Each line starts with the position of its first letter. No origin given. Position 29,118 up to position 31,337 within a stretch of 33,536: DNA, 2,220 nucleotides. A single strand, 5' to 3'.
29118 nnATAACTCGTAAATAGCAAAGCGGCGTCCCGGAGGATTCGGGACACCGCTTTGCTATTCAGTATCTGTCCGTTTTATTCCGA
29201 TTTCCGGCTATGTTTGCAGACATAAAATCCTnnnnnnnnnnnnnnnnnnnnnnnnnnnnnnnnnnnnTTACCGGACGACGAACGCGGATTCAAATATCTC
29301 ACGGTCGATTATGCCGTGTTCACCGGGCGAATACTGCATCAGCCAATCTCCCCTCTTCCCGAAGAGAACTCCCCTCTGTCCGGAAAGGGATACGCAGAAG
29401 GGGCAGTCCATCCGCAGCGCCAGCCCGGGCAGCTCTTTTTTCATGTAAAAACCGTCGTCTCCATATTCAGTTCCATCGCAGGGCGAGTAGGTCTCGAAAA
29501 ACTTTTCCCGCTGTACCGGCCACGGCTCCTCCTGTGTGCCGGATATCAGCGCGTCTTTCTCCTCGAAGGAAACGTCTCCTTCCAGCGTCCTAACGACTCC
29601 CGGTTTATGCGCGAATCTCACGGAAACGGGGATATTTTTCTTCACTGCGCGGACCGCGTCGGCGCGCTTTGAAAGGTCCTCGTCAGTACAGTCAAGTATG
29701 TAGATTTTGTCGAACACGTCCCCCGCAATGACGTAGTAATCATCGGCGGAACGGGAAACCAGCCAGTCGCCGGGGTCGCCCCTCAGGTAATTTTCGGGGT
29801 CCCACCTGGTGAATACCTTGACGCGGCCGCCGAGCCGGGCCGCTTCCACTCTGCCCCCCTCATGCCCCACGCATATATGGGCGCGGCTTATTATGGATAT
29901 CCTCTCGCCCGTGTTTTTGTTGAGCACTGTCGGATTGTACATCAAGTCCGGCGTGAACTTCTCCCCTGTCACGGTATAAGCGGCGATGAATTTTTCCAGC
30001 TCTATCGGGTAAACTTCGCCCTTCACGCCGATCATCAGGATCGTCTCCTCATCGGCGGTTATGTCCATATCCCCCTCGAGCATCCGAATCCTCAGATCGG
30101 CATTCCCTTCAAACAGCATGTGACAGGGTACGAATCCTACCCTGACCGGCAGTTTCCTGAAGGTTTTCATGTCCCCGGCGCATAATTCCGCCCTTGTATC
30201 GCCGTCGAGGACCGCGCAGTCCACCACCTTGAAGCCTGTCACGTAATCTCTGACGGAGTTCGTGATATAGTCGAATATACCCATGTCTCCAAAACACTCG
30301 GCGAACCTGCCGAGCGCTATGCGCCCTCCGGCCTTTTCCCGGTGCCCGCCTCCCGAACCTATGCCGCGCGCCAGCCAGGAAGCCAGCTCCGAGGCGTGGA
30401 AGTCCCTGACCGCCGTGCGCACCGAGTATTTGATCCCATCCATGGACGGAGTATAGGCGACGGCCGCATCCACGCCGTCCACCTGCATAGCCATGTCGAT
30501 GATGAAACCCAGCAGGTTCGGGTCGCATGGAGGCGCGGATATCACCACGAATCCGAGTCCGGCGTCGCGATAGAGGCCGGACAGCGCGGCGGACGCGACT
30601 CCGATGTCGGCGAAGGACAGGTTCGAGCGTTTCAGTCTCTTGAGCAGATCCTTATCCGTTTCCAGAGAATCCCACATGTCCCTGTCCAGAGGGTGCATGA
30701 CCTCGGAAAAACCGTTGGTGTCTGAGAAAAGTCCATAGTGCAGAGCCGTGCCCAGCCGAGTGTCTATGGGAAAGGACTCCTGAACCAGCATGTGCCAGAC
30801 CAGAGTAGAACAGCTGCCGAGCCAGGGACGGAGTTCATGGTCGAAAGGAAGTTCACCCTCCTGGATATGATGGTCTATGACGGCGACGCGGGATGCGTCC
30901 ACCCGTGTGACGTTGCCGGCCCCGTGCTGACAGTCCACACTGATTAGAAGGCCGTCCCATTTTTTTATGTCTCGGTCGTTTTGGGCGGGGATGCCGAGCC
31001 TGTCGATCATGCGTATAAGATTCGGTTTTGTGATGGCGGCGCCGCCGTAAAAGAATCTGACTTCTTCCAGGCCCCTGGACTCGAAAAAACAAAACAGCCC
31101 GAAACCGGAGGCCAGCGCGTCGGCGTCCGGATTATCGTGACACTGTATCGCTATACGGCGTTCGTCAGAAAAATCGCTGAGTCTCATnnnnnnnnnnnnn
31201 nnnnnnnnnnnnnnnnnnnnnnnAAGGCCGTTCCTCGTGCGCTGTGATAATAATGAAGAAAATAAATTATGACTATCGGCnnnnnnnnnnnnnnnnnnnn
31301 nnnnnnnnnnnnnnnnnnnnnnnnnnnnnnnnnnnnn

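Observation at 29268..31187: Accessory DHH/DHHA1 phosphoesterase carrying four tandem PGDYG-like C-terminal modules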

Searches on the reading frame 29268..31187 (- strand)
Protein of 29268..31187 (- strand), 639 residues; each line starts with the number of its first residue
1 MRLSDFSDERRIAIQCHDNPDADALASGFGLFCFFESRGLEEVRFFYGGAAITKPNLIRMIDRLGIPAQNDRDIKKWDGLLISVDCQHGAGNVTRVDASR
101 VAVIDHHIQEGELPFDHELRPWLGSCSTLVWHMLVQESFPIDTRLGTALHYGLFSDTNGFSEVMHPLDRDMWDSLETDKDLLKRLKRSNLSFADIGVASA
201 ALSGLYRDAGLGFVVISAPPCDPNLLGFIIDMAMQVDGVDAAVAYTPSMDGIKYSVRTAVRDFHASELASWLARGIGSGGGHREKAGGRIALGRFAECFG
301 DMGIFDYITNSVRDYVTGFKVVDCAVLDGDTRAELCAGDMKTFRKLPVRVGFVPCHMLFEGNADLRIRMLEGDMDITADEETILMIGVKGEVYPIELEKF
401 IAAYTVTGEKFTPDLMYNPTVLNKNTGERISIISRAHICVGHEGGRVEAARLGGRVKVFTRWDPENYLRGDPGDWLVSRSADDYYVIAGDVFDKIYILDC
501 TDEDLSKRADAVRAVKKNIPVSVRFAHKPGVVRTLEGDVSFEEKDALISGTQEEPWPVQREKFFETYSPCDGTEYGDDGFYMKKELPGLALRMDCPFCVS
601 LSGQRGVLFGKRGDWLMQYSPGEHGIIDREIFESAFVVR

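Call 3: search_protein_families(library=pfam, proteins=[window:29268-31187:-], max_evalue=1)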
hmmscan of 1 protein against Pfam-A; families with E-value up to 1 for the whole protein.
window:29268-31187:- (639 aa): 3 families
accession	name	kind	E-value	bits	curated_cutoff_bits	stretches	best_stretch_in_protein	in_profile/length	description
PF14083.11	PGDYG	-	1.3e-21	77.3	27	2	542-635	6-100/102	PGDYG protein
PF01368.27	DHH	-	3.9e-10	40.5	28.1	1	11-137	1-105/125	DHH family, N-terminal domain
PF02272.25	DHHA1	-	5.3e-06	27.3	25.9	1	221-292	13-86/102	DHHA1 domain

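Call 4: search_protein_families(library=ncbifam, proteins=[window:29268-31187:-], max_evalue=1)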
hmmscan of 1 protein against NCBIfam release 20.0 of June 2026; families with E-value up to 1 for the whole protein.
window:29268-31187:- (639 aa): 2 families
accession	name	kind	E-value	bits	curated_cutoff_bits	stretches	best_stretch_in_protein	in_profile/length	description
NF003877.0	PRK05427.1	equivalog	1e-05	25.1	283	1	12-176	4-169/308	manganese-dependent inorganic pyrophosphatase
NF011448.0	PRK14869.2-4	equivalog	0.032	12.5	562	1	97-175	340-422/563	putative manganese-dependent inorganic diphosphatase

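Call 7: find_homologous_proteins(query=window:29268-31187:-, max_evalue=0.001)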
Query window:29268-31187:- (639 aa): 2190 proteins with E <= 0.001 among 8000 candidates; the best 120 are listed.
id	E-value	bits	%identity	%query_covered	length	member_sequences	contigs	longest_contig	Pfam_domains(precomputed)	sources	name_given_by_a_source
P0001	0.0e+0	1493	100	100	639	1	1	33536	PF01368.28,PF14083.12,PF02272.25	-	-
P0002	1.3e-272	924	65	100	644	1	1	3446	PF01368.28,PF14083.12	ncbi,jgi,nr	ncbi:MAG: DHH family phosphoesterase [Synergistaceae bacterium]|jgi:phosphoglycolate phosphatase|nr:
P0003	3.4e-267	906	62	100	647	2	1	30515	PF01368.28,PF14083.12,PF02272.25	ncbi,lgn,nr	ncbi:MAG: DHH family phosphoesterase [Synergistaceae bacterium]|nr:DHH family phosphoesterase [Syner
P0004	2.1e-262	890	68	89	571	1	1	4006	PF01368.28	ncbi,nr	ncbi:MAG: DHH family phosphoesterase, partial [Synergistaceae bacterium]|nr:DHH family phosphoestera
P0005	1.8e-257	874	60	99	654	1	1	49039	PF01368.28,PF14083.12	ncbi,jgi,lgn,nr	ncbi:MAG: DHH family phosphoesterase [Synergistaceae bacterium]|jgi:phosphoglycolate phosphatase|nr:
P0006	1.8e-247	841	61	90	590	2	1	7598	PF01368.28,PF14083.12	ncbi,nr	ncbi:MAG: DHH family phosphoesterase [Synergistaceae bacterium]|nr:DHH family phosphoesterase [Syner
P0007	2.9e-247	840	58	100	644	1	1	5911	PF01368.28,PF14083.12,PF02272.25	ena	-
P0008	2.5e-243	827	58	100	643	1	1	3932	PF01368.28,PF14083.12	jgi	jgi:phosphoglycolate phosphatase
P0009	1.6e-241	821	58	100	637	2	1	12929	PF01368.28,PF14083.12,PF02272.25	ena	-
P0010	1.3e-238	812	58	100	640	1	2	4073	PF01368.28,PF14083.12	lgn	-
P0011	3.2e-231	787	57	100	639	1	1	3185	PF01368.28,PF14083.12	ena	-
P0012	1.1e-229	782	56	100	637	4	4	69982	PF01368.28,PF14083.12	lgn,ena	-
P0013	5.3e-229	780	55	100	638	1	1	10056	PF01368.28,PF14083.12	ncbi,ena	-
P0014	2.7e-227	774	56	100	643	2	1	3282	PF01368.28,PF14083.12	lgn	-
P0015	4.6e-227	774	54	100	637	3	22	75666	PF01368.28,PF14083.12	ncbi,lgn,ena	-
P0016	8.3e-225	766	55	100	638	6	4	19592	PF01368.28,PF14083.12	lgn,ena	-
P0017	6.9e-224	763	54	100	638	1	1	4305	PF01368.28,PF14083.12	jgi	jgi:phosphoglycolate phosphatase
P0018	9.1e-224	763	54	100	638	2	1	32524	PF01368.28,PF14083.12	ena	-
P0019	1.0e-221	756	55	100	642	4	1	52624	PF01368.28,PF14083.12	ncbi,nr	ncbi:DHH family phosphoesterase [Desulfovibrio sp. OttesenSCG-928-M14]|nr:DHH family phosphoesterase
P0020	1.3e-221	756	55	100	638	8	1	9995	PF01368.28,PF14083.12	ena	-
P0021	5.6e-218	744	52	100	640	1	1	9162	PF01368.28,PF14083.12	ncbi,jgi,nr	ncbi:MAG: DHH family phosphoesterase [Synergistaceae bacterium]|jgi:phosphoglycolate phosphatase|nr:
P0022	1.0e-215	736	53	100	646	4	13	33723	PF01368.28,PF14083.12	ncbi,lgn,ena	-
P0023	1.3e-215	736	53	100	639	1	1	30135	PF01368.28,PF14083.12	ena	-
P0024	1.6e-214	732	53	100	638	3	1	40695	PF01368.28,PF14083.12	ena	-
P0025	3.7e-214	731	54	100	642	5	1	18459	PF01368.28,PF14083.12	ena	-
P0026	9.2e-213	726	52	100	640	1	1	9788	PF01368.28,PF14083.12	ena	-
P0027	2.0e-211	722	52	100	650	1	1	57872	PF01368.28,PF14083.12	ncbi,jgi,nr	ncbi:MAG: DHH family phosphoesterase [Synergistaceae bacterium]|jgi:phosphoglycolate phosphatase|nr:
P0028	9.0e-211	720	64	80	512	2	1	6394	PF14083.12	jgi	jgi:phosphoglycolate phosphatase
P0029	4.9e-210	717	51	100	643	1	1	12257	PF01368.28,PF14083.12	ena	-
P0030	1.4e-209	716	51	100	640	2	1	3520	PF01368.28,PF14083.12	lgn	-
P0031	2.4e-209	715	51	100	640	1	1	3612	PF01368.28,PF14083.12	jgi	jgi:phosphoglycolate phosphatase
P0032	1.1e-208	713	51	100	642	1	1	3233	PF01368.28,PF14083.12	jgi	jgi:phosphoglycolate phosphatase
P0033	1.6e-208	712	51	100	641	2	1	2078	PF01368.28,PF14083.12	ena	-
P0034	1.8e-208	712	62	80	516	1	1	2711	PF14083.12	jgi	jgi:phosphoglycolate phosphatase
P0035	5.8e-207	707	50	100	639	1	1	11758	PF01368.28,PF14083.12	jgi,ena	jgi:Exopolyphosphatase-related proteins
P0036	6.9e-207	707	50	100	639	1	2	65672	PF01368.28,PF14083.12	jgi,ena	-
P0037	3.7e-203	695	50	100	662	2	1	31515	PF01368.28,PF14083.12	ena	-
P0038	8.0e-200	684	50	100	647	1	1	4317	PF01368.28,PF14083.12,PF02272.25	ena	-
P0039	8.5e-196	670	50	100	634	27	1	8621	PF01368.28,PF14083.12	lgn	-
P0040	1.1e-195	670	49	100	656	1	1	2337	PF01368.28,PF14083.12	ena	-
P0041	2.1e-183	629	52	89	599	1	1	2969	PF14083.12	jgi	jgi:phosphoglycolate phosphatase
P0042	3.3e-182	625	47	100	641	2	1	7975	PF01368.28,PF14083.12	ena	-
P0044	2.8e-177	609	46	100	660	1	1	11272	PF01368.28,PF14083.12,PF02272.25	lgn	-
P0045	4.2e-176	605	46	100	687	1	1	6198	PF01368.28,PF14083.12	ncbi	-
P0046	1.6e-169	584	44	99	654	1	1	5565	PF01368.28,PF14083.12,PF02272.25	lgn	-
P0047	2.2e-169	583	45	100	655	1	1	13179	PF01368.28,PF14083.12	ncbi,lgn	-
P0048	9.9e-166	571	44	100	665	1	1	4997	PF01368.28,PF14083.12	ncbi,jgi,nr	ncbi:MAG: DHH family phosphoesterase [Betaproteobacteria bacterium]|nr:DHH family phosphoesterase [B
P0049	1.6e-165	570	44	98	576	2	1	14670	PF01368.28,PF14083.12,PF02272.25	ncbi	-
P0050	2.7e-165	570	44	100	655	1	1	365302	PF01368.28,PF14083.12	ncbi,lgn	-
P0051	1.0e-164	568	43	100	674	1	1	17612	PF01368.28,PF14083.12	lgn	-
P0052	2.7e-164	566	43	98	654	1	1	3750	PF01368.28,PF14083.12,PF02272.25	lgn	-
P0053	3.5e-164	566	44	100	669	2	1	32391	PF01368.28,PF14083.12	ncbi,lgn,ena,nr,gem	ncbi:MAG: DHH family phosphoesterase [Betaproteobacteria bacterium]|nr:DHH family phosphoesterase [B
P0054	1.1e-162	561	43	99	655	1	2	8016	PF01368.28,PF14083.12,PF02272.25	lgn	-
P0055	3.2e-162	559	43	98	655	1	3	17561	PF01368.28,PF14083.12,PF02272.25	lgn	-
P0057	8.0e-161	555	44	99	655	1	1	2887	PF01368.28,PF14083.12,PF02272.25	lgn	-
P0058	9.7e-161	555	43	100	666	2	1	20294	PF01368.28,PF14083.12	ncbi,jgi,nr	ncbi:MAG: DHH family phosphoesterase [Azonexus sp.]|jgi:phosphoglycolate phosphatase|nr:DHH family p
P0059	1.2e-160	554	43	98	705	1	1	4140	PF01368.28,PF14083.12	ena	-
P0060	4.1e-160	552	43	100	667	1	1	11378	PF01368.28,PF14083.12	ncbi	-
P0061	5.6e-160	552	60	64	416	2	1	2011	PF14083.12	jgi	jgi:hypothetical protein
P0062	5.8e-160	552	43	100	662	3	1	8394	PF01368.28,PF14083.12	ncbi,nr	ncbi:MAG: DHH family phosphoesterase, partial [Desulfobulbus sp.]|nr:DHH family phosphoesterase [Des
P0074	2.2e-151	524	48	79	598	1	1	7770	PF01368.28,PF14083.12,PF02272.25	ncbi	-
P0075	3.7e-151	523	38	100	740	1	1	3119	PF01368.28,PF14083.12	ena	-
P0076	3.9e-151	523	41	98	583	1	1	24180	PF01368.28,PF14083.12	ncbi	-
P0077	2.7e-150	520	41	98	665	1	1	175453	PF01368.28,PF14083.12,PF02272.25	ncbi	-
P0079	5.4e-150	519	48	79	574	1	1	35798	PF01368.28,PF14083.12,PF02272.25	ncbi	-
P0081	7.2e-149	515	40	100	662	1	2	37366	PF01368.28,PF14083.12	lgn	-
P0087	6.3e-141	489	49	76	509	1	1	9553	PF01368.28,PF14083.12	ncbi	-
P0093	2.4e-134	467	49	71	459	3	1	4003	PF14083.12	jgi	jgi:hypothetical protein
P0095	1.6e-130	455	40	100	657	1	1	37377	PF01368.28,PF14083.12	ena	-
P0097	5.1e-130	453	37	100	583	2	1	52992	PF01368.28,PF14083.12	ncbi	-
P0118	5.5e-123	430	44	78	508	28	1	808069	PF01368.28,PF02272.25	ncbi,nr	ncbi:MAG: DHH family phosphoesterase [Blautia sp.]|nr:DHH family phosphoesterase [Blautia sp.]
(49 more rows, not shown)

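Call 10: search_solved_structures(query=window:29268-31187:-, max_evalue=1)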
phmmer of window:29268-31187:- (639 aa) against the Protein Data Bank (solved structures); distinct sequences matched with E-value up to 1: 14.
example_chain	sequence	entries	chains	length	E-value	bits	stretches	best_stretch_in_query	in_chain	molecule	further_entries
9wbu_B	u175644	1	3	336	1.6e-07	33.3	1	9-161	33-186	Bifunctional oligoribonuclease and PAP phosphatase NrnA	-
5jju_A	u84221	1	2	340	1.7e-07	33.2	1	9-161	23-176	Uncharacterized protein Rv2837c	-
5cet_A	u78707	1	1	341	1.8e-07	33.2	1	9-161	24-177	Bifunctional oligoribonuclease and PAP phosphatase NrnA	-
4ls9_A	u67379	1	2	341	6.4e-05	24.7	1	11-287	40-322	DHH family protein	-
1k20_A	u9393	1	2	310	9.1e-05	24.2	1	12-171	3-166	Manganese-dependent inorganic pyrophosphatase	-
1wpp_A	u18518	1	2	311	0.00039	22.1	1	12-171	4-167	Probable manganese-dependent inorganic pyrophosphatase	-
2enx_A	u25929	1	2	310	0.0015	20.2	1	12-158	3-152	Manganese-dependent inorganic pyrophosphatase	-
4py9_A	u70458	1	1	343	0.015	16.9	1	10-162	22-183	Putative exopolyphosphatase-related protein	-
3w5w_A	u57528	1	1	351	0.016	16.8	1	10-162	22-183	Putative exopolyphosphatase-related protein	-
1pgu_A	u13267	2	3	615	0.17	13.4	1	410-528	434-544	Actin interacting protein 1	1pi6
7lnt_A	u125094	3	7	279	0.42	12.1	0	84-140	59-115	Isopentenyl phosphate kinase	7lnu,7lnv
9jfj_A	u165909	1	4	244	0.74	11.3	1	414-472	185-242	Sensor histidine kinase ZraS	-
7n9d_A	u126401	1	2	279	0.76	11.3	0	84-133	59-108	Isopentenyl phosphate kinase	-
7lnw_A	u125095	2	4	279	0.79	11.2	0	84-140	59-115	Isopentenyl phosphate kinase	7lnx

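Call 17: find_encoding_contigs(protein=P0015, flank=6000, max_places=2)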
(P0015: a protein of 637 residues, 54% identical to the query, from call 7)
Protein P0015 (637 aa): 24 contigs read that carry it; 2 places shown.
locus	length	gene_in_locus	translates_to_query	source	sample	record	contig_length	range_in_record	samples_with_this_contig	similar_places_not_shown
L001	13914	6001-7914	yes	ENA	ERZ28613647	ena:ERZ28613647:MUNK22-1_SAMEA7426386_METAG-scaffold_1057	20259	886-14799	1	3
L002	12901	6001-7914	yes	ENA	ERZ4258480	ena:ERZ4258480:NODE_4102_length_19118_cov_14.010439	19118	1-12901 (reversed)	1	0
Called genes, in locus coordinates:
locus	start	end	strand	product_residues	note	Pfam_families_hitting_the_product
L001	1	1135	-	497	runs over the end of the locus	PF23952:LRR_EndoS (faint), PF25019:LRR_R13L1-DRL21 (faint), PF13855:LRR_8 (faint), PF12799:LRR_4 (weak), PF23598:LRR_14 (weak)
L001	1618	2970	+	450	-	PF27120:YybI_C (weak)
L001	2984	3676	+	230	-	-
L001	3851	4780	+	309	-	-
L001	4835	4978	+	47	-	-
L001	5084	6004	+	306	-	PF23952:LRR_EndoS (faint), PF12799:LRR_4 (weak)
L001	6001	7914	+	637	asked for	PF01368:DHH, PF14083:PGDYG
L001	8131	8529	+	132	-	-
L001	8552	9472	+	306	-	-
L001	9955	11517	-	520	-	PF00196:GerE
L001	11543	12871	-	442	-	PF13416:SBP_bac_8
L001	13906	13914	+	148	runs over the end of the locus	-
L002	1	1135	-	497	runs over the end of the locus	PF23952:LRR_EndoS (faint), PF25019:LRR_R13L1-DRL21 (faint), PF13855:LRR_8 (faint), PF12799:LRR_4 (weak), PF23598:LRR_14 (weak)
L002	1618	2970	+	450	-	PF27120:YybI_C (weak)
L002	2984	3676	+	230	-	-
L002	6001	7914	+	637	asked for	PF01368:DHH, PF14083:PGDYG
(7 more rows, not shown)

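Call 18: find_encoding_contigs(protein=P0050, flank=6000, max_places=2)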
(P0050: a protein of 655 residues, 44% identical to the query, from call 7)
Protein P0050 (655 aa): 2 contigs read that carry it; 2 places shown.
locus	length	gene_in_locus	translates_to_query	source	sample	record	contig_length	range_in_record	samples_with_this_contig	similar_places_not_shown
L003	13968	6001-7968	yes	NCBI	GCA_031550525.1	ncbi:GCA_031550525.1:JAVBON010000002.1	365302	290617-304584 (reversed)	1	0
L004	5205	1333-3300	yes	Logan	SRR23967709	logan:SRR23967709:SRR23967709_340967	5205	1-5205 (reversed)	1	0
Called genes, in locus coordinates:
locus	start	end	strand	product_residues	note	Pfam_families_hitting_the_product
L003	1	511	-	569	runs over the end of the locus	PF00732:GMC_oxred_N (weak), PF05199:GMC_oxred_C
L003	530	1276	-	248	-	PF13618:Gluconate_2-dh3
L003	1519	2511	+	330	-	PF01501:Glyco_transf_8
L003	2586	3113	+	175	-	PF04972:BON, PF21937:Yop-YscD_ppl_2nd (faint), PF04972:BON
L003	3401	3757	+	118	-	-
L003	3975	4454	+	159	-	PF12900:Pyridox_ox_2, PF01243:PNPOx_N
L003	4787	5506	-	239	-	-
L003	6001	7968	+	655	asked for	PF01368:DHH, PF14083:PGDYG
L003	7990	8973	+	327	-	PF13676:TIR_2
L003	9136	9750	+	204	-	PF09997:DUF2238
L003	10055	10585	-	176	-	-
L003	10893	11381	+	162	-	-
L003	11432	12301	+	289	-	PF25231:DUF7847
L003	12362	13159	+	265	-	-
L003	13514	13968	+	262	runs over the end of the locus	-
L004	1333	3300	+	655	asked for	PF01368:DHH, PF14083:PGDYG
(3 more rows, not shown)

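Call 19: search_protein_families(library=padloc, proteins=[window:29268-31187:-], max_evalue=0.1)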
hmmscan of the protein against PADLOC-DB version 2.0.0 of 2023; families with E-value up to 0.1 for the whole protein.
window:29268-31187:- (639 aa): 0 families

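Call 20: search_protein_families(library=phrogs, proteins=[window:29268-31187:-], max_evalue=0.1)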
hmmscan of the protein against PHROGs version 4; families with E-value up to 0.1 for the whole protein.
window:29268-31187:- (639 aa): 5 families
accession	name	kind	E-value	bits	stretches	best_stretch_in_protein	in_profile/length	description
phrog_419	-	unknown function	4.9e-08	33.8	0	464-496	88-120/300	-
phrog_4502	-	unknown function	0.0005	21.1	0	359-405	40-84/190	-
phrog_36774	-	unknown function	0.0072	17.9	0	503-570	21-79/86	-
phrog_1810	-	unknown function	0.019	16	0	471-518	64-107/166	-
phrog_4771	-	other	0.042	13.9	0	235-297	235-290/363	DHH phosphoesterase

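Call 22: find_encoding_contigs(protein=P0077, flank=6000, max_places=2)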
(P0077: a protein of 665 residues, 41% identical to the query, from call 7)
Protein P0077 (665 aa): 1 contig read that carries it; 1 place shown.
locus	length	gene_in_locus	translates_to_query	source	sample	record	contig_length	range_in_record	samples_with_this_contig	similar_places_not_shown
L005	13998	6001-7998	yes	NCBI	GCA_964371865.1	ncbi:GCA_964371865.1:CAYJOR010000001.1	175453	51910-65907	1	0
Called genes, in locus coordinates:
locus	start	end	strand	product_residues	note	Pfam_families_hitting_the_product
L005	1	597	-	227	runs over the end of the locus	PF04172:LrgB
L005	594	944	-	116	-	PF03788:LrgA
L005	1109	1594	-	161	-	PF03928:HbpS-like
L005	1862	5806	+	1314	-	PF07719:TPR_2 (faint), PF13181:TPR_8 (faint), PF13432:TPR_16 (faint), PF14559:TPR_19 (faint), PF24885:TPR_NPHP3 (faint), PF13424:TPR_12 (weak), PF13424:TPR_12, PF12770:CHAT, +4 more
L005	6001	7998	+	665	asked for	PF01368:DHH, PF02272:DHHA1 (weak), PF14083:PGDYG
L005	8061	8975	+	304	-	-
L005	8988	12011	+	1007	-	PF01582:TIR, PF13676:TIR_2, PF00515:TPR_1 (faint), PF07719:TPR_2 (faint), PF24885:TPR_NPHP3 (weak), PF13424:TPR_12 (weak)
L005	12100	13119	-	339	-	PF01075:Glyco_transf_9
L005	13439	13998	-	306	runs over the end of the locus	PF00126:HTH_1, PF03466:LysR_substrate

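Call 23: find_encoding_contigs(protein=P0118, flank=6000, max_places=2)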
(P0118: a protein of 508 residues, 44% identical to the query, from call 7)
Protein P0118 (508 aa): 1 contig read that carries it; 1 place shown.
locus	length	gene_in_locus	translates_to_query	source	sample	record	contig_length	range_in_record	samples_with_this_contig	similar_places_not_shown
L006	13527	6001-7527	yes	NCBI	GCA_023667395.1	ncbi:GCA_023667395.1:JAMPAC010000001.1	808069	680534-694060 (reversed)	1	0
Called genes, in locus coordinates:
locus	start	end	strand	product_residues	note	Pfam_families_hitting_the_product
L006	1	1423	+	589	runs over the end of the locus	PF00664:ABC_membrane, PF02463:SMC_N (faint), PF00005:ABC_tran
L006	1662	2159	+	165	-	PF19601:DUF6106 (weak)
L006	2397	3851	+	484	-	PF00478:IMPDH, PF00571:CBS, PF03060:NMO (weak)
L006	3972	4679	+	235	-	PF07826:IMP_cyclohyd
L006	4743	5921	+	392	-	PF01808:AICARFT_IMPCHas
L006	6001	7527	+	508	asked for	PF01368:DHH, PF02272:DHHA1 (weak)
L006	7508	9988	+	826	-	PF08937:ThsB_TIR (weak), PF13676:TIR_2, PF25174:Beta-prop_THOC3 (faint)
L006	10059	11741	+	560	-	PF00749:tRNA-synt_1c, PF03950:tRNA-synt_1c_C, PF20974:tRNA-synt_1c_C2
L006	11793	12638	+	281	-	PF09986:DUF2225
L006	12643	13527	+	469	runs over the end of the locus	PF00392:GntR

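Call 24: find_encoding_contigs(protein=P0003, flank=6000, max_places=2)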
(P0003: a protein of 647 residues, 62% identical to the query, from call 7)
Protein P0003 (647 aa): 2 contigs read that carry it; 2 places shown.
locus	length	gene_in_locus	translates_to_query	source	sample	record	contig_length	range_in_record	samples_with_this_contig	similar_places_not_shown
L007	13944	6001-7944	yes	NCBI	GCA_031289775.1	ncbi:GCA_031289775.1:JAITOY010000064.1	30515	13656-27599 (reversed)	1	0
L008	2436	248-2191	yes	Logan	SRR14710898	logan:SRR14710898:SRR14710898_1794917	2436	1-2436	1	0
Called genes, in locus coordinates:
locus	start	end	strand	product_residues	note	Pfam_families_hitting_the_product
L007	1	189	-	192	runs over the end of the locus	PF00156:Pribosyltran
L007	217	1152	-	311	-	PF01180:DHO_dh, PF01207:Dus, PF00977:His_biosynth (faint), PF03060:NMO (weak)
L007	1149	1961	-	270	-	PF10418:DHODB_Fe-S_bind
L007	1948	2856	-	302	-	PF00215:OMPdecase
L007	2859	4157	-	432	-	PF01979:Amidohydro_1, PF12890:DHOase, PF07969:Amidohydro_3 (weak)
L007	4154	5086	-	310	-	PF02729:OTCace_N, PF00185:OTCace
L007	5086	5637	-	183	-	PF00156:Pribosyltran, PF14681:UPRTase (weak)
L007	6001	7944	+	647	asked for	PF01368:DHH, PF02272:DHHA1 (faint), PF14083:PGDYG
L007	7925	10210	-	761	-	PF00270:DEAD, PF04851:ResIII (weak), PF00271:Helicase_C, PF22982:WHD_HRQ1 (weak), PF09369:MZB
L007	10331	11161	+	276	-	-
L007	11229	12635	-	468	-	PF02878:PGM_PMM_I, PF02879:PGM_PMM_II, PF02880:PGM_PMM_III, PF00408:PGM_PMM_IV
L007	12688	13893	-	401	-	PF07690:MFS_1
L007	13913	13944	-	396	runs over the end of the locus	PF13482:RNase_H_2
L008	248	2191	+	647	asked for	PF01368:DHH, PF02272:DHHA1 (faint), PF14083:PGDYG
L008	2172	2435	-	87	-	?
